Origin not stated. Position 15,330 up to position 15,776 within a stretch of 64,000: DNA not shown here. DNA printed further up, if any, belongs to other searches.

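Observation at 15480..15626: Unannotated 48-aa peptide leading the pilin-like/SusCD operon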

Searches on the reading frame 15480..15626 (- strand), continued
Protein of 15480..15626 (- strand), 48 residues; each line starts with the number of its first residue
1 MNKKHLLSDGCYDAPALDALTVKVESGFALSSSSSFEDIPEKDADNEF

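Call 55: search_protein_families(library=ncbifam, alignment_id=A4, max_evalue=1)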
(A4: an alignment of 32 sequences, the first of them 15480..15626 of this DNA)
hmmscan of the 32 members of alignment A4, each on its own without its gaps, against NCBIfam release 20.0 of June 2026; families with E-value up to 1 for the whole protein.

A. member 1, window:15480-15626:- (48 aa): 0 families

B. families by the number of members that match (of 32 scanned): 4 families
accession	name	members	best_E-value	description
NF000386.2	blaOXA-10_like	1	0.078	OXA-10 family class D beta-lactamase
TIGR02368.1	dimeth_PyL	1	0.14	[dimethylamine--corrinoid protein] Co-methyltransferase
NF033524.1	lasso_PadeA_fam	1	0.15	paeninodin family lasso peptide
NF047857.1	LipGcvHLiptaseLipL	1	0.17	lipoyl-[GcvH]:protein N-lipoyltransferase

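Call 56: search_solved_structures(query=A4, max_evalue=10)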
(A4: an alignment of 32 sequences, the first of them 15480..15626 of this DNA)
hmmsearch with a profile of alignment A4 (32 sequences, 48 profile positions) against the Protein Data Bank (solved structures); distinct sequences matched with E-value up to 10: 0.

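Call 73: list_cluster_members(proteins=[L022:1336-3117:+, L016:2275-4596:+, L020:6157-7932:+, L028:3681-6509:+, L035:397-2694:+, L041:7134-8678:+, L044:1194-3353:+, L016:6148-8310:+, P0065, P0046])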
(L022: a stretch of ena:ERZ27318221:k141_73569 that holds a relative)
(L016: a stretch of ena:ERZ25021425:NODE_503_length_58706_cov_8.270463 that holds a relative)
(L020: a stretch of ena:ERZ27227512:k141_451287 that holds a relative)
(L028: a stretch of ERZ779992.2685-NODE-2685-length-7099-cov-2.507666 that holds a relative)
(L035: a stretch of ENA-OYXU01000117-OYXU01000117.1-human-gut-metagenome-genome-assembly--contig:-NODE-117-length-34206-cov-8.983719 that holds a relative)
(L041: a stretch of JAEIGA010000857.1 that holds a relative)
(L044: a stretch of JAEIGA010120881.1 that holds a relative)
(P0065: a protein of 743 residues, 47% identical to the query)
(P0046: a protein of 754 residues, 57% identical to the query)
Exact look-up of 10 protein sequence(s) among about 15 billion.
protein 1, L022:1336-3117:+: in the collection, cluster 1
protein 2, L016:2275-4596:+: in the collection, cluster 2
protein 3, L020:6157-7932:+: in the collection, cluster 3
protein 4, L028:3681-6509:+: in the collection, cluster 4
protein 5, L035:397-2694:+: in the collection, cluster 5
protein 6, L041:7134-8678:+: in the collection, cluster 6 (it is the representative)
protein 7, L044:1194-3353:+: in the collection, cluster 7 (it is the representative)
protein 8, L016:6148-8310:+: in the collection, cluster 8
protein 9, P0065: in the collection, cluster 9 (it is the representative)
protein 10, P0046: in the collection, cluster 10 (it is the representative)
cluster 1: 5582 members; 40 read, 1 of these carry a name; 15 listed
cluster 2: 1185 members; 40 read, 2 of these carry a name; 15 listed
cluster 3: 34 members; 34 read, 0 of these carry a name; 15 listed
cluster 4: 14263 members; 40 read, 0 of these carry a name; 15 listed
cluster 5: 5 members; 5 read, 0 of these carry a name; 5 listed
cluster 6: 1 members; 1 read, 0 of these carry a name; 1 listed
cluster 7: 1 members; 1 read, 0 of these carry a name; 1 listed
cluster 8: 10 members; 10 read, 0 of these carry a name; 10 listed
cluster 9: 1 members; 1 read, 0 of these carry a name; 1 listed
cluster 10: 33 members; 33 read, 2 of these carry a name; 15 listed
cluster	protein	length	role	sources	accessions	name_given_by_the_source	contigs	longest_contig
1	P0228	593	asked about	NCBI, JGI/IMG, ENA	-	-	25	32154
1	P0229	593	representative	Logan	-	-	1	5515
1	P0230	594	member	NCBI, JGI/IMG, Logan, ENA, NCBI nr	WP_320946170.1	translation elongation factor 4 [Bacteroides intestinalis]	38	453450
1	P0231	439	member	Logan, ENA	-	-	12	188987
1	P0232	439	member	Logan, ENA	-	-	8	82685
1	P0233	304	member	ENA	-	-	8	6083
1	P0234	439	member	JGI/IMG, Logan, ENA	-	-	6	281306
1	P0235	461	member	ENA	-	-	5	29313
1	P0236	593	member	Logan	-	-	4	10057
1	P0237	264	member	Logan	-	-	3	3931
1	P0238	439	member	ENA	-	-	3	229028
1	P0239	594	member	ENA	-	-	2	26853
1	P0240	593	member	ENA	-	-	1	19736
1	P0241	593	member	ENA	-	-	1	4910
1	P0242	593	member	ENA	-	-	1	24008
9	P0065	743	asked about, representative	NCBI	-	-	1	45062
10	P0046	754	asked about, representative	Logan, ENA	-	-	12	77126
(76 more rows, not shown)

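Call 77: predict_structure(alignment_id=A8)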
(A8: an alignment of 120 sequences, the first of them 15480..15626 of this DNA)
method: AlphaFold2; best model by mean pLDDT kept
length: 48 residues; sequences in the alignment: 120
mean_pLDDT: 69.0   pTM: 0.18
mean pLDDT of the five models: 69.0, 68.7, 68.1, 67.7, 67.2
residues with pLDDT >= 90: 0; 70-90: 19; 50-70: 29; < 50: 0
segments of 3 or more residues with pLDDT < 50: none
pLDDT, mean of each block of 10 residues (from residue 1): 63 81 72 61 68
secondary structure, 60 per line:
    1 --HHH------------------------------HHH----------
elements in order:

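Call 86: search_protein_families(library=pfam, proteins=[L028:3681-6509:+, L035:397-2694:+, L041:7134-8678:+, L044:1194-3353:+, L016:6148-8310:+, L020:6157-7932:+, L022:6140-8155:+, L036:263-1066:+], max_evalue=0.05)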
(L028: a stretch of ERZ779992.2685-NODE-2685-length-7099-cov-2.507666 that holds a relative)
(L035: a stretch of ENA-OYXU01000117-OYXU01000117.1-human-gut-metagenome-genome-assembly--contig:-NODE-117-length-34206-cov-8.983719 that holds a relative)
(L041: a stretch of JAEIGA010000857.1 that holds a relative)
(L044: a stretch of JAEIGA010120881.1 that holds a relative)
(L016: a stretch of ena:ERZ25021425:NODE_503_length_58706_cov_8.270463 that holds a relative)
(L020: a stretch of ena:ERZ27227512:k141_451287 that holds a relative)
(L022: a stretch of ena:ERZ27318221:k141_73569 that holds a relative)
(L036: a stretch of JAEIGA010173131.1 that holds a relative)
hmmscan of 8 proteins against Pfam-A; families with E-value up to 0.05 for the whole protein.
L028:3681-6509:+ (942 aa): 0 families

L035:397-2694:+ (765 aa): 0 families

L041:7134-8678:+ (514 aa): 0 families

L044:1194-3353:+ (719 aa): 8 families
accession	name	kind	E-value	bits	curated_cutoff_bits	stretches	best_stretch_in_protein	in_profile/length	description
PF03382.20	DUF285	-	1.2e-65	219.1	25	4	425-501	16-90/120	Mycoplasma protein of unknown function, DUF285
PF13306.12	LRR_5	-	2.8e-16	60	27.7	3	412-539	5-116/127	BspA type Leucine rich repeat region (6 copies)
PF13855.12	LRR_8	-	6.9e-11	42.2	27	2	420-480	2-58/61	Leucine rich repeat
PF24758.1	LRR_At5g56370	-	2.4e-06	27.8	27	1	367-454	12-95/227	FBD-associated F-box protein At5g56370, LRR repeats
PF12799.13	LRR_4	-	0.00032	21.3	27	1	420-459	2-36/44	Leucine Rich repeats (2 copies)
PF24048.1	LRR_NXF1-5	-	0.00034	20.7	30.5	0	390-438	51-99/142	NXF1/2/3/5 leucine-rich repeat domain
PF23952.1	LRR_EndoS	-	0.0024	18.5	27.9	0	512-569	43-101/116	Endo-beta-N-acetylglucosaminidase EndoS LRR domain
PF24704.1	DUF7667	-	0.033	14.8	27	0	504-556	20-72/76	Family of unknown function (DUF7667)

L016:6148-8310:+ (720 aa): 1 family
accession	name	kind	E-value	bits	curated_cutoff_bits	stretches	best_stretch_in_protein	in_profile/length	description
PF07581.17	Glug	-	2e-05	25.1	20.5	1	455-486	1-28/28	The GLUG motif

L020:6157-7932:+ (591 aa): 0 families

L022:6140-8155:+ (672 aa): 2 families
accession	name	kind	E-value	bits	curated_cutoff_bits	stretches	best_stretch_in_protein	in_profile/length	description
PF07581.17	Glug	-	0.012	16.4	20.5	0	543-563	2-22/28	The GLUG motif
PF01536.21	SAM_decarbox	-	0.023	14.2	22.2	1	77-132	223-279/343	Adenosylmethionine decarboxylase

L036:263-1066:+ (267 aa): 2 families
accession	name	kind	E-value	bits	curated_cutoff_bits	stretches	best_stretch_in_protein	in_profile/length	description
PF13149.12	Mfa_like_1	-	2.3e-16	61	27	1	88-245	64-239/246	Fimbrillin-like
PF22091.2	DUF6941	-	0.002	18.9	27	0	208-241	82-115/125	Family of unknown function (DUF6941)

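Call 89: search_protein_families(library=phrogs, alignment_id=A4, max_evalue=0.1)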
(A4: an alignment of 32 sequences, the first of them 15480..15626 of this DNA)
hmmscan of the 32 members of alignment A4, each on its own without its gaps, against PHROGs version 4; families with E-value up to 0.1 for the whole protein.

A. member 1, window:15480-15626:- (48 aa): 0 families

B. families by the number of members that match (of 32 scanned): 1 family
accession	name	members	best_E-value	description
phrog_1782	-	6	0.037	site-specific recombination directionality factor RDF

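Call 90: search_protein_families(library=padloc, alignment_id=A4, max_evalue=0.1)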
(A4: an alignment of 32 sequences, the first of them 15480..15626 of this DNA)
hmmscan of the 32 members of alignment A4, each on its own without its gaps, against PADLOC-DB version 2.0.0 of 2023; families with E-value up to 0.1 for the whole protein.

A. member 1, window:15480-15626:- (48 aa): 0 families

B. families by the number of members that match (of 32 scanned): 0 families

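Call 92: search_protein_families(library=phrogs, proteins=[P0191, P0210, P0166, P0190, P0150, P0200, P0183, P0168, P0149, P0107], max_evalue=1)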
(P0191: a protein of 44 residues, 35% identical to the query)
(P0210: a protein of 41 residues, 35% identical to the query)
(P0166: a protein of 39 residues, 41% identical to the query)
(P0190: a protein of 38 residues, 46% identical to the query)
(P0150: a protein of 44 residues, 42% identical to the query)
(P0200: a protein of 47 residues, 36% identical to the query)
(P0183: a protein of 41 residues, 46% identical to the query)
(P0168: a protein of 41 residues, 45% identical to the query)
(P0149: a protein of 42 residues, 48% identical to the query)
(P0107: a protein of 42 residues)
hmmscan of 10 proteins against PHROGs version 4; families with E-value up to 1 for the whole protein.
P0191 (44 aa): 1 family
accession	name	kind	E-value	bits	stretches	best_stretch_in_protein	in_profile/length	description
phrog_1782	-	integration and excision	0.1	13.6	1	12-28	21-37/46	site-specific recombination directionality factor RDF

P0210 (41 aa): 1 family
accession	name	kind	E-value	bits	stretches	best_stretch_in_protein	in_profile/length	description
phrog_1782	-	integration and excision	0.085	13.8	1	12-28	21-37/46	site-specific recombination directionality factor RDF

P0166 (39 aa): 1 family
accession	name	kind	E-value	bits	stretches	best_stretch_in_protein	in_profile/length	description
phrog_1782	-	integration and excision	0.088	13.8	1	10-26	21-37/46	site-specific recombination directionality factor RDF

P0190 (38 aa): 2 families
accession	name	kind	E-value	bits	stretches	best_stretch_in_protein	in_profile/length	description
phrog_1782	-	integration and excision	0.24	12.4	1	9-24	22-37/46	site-specific recombination directionality factor RDF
phrog_37390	-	unknown function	0.37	11.5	1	9-30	28-49/55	-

P0150 (44 aa): 1 family
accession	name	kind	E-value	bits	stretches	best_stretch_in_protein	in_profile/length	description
phrog_1782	-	integration and excision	0.28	12.2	1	12-28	20-36/46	site-specific recombination directionality factor RDF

P0200 (47 aa): 1 family
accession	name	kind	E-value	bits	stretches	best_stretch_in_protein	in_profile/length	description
phrog_1782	-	integration and excision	0.36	11.8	1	14-30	21-37/46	site-specific recombination directionality factor RDF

P0183 (41 aa): 1 family
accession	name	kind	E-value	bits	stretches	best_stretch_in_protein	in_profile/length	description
phrog_1782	-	integration and excision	0.057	14.4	1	7-26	18-37/46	site-specific recombination directionality factor RDF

P0168 (41 aa): 2 families
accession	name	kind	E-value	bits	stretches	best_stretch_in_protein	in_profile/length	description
phrog_1782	-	integration and excision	0.037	15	1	11-28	21-38/46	site-specific recombination directionality factor RDF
phrog_17089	-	unknown function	0.14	13.4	1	18-41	47-70/74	-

P0149 (42 aa): 0 families

P0107 (42 aa): 1 family
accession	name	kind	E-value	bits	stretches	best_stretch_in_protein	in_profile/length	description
phrog_1782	-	integration and excision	0.22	12.5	1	12-27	21-36/46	site-specific recombination directionality factor RDF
